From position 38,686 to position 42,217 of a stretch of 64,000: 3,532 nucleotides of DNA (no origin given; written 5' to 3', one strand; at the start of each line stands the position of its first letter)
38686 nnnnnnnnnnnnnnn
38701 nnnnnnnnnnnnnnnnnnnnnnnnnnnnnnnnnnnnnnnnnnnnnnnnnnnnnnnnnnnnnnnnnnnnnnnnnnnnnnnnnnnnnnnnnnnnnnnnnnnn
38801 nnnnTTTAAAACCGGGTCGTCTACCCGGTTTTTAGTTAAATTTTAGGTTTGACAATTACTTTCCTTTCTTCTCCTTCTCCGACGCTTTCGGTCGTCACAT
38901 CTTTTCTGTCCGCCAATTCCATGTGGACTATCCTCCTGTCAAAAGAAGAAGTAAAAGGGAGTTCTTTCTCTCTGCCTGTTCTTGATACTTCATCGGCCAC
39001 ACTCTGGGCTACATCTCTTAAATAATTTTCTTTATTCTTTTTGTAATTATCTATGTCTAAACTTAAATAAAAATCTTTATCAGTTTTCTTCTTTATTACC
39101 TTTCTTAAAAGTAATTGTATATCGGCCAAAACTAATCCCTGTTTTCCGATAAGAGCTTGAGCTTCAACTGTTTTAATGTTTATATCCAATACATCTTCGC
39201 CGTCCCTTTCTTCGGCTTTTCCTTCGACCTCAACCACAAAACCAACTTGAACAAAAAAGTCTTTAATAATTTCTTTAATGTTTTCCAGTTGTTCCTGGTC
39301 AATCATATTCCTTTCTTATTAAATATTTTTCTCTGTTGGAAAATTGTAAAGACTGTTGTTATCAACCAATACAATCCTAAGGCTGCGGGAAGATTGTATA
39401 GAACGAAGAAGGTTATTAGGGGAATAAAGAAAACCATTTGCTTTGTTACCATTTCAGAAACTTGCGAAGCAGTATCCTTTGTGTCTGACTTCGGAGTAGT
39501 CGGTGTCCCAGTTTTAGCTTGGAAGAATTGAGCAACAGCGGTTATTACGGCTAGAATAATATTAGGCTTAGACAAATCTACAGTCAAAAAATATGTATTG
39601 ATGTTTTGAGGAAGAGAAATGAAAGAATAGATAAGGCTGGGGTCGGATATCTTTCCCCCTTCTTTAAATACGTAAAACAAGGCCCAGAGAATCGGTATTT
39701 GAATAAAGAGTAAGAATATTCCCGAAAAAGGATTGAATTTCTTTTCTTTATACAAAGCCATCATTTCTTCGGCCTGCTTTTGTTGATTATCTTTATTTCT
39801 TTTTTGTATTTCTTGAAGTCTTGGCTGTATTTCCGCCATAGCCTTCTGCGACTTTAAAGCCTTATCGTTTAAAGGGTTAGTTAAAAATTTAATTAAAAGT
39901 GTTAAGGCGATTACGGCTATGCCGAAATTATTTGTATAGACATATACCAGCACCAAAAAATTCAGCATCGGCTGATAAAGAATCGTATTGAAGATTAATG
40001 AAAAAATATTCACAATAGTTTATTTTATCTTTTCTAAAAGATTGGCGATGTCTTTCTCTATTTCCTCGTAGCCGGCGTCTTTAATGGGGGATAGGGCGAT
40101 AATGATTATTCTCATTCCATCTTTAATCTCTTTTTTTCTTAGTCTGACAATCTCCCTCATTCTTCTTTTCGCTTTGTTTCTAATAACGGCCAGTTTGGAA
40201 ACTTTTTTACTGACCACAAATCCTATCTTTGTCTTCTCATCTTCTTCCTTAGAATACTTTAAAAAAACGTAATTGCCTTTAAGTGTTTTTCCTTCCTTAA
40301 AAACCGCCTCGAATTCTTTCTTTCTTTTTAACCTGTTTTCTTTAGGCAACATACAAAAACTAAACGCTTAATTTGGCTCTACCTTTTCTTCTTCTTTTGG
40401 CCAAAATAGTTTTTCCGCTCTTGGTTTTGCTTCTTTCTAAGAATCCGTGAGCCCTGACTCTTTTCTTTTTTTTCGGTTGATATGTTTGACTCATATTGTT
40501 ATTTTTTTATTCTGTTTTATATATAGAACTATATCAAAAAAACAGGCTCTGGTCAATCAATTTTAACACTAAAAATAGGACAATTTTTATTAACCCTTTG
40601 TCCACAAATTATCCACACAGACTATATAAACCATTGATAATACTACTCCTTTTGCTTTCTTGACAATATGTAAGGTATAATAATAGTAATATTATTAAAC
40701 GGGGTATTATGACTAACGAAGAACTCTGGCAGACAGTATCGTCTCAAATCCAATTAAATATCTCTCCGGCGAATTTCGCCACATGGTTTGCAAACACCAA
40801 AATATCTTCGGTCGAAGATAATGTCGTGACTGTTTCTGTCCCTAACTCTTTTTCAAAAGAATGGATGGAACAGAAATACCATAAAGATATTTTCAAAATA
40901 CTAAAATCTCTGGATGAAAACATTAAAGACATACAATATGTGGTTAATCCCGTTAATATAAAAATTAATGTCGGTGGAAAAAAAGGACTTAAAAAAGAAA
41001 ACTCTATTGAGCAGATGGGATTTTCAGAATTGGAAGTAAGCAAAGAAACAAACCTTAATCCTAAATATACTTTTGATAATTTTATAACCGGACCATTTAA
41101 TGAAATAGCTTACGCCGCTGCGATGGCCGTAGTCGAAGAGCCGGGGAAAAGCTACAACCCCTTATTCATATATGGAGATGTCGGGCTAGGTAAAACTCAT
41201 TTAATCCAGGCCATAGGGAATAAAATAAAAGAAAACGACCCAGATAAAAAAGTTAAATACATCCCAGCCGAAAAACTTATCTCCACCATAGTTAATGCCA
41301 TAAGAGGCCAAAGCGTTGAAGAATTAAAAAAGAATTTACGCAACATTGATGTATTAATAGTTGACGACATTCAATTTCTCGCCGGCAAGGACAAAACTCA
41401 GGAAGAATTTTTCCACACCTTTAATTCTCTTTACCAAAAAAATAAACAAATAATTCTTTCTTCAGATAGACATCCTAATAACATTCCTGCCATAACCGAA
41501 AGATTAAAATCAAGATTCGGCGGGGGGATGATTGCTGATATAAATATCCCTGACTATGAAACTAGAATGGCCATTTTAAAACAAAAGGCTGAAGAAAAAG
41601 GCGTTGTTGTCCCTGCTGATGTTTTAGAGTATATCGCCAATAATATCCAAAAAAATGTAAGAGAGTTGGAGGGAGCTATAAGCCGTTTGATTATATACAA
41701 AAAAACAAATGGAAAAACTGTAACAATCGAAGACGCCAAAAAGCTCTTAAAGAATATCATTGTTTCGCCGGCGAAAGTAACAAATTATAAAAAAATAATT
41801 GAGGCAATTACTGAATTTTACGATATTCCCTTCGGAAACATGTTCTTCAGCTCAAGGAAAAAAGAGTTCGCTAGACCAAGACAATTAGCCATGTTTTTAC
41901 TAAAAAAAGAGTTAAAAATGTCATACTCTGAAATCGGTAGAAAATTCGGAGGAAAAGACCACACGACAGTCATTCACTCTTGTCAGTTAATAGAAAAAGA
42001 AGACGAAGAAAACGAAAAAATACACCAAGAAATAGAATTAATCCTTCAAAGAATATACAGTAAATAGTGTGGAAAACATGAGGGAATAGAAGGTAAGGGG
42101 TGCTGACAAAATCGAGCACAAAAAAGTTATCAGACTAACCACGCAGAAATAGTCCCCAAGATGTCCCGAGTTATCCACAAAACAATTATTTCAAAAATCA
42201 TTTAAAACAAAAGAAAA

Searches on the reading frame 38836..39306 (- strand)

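Call 21: search_protein_families(library=pfam, proteins=[window:38836-39306:-])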
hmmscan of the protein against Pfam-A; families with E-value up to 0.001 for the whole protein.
window:38836-39306:- (156 aa): 2 families
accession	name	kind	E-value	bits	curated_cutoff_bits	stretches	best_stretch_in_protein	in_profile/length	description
PF01424.28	R3H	-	1.6e-14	54.1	26.8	1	96-154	3-60/60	R3H domain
PF13083.13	KH_KhpA-B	-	9.6e-05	22.7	32.1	1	24-77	15-68/73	KhpA/KhpB, KH domain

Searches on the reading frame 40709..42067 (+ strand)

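Call 21: search_protein_families(library=pfam, proteins=[window:40709-42067:+])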
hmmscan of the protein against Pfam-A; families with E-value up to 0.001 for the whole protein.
window:40709-42067:+ (452 aa): 9 families
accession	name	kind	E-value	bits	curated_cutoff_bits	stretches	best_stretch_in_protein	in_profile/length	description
PF00308.24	Bac_DnaA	-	9.1e-69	231.2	23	1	116-276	1-161/162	Bacterial DnaA ATPAse domain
PF08299.17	Bac_DnaA_C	-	5e-24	84.5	31.5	1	361-427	2-68/69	Bacterial dnaA protein helix-turn-helix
PF11638.13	DnaA_N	-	1.1e-15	57.5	24.6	1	4-66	1-64/65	DnaA N-terminal domain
PF01695.23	IstB_IS21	-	7.8e-09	35.8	24.1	1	152-251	95-192/238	IstB-like ATP binding protein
PF13401.12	AAA_22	-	1.8e-06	28.7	27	0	151-249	7-119/130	AAA domain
PF00004.35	AAA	-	1.1e-05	26.3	21.2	1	153-268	2-125/131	ATPase family associated with various cellular activities (AAA)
PF22688.2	Hda_lid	-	5.7e-05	23.5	27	1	284-327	2-45/65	Hda, lid domain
PF13191.12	AAA_16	-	0.00093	20.2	32.6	0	147-212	24-96/167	AAA ATPase domain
PF01637.24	ATPase_2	-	0.00093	19.5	33.2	1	148-250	19-114/225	ATPase domain predominantly from Archaea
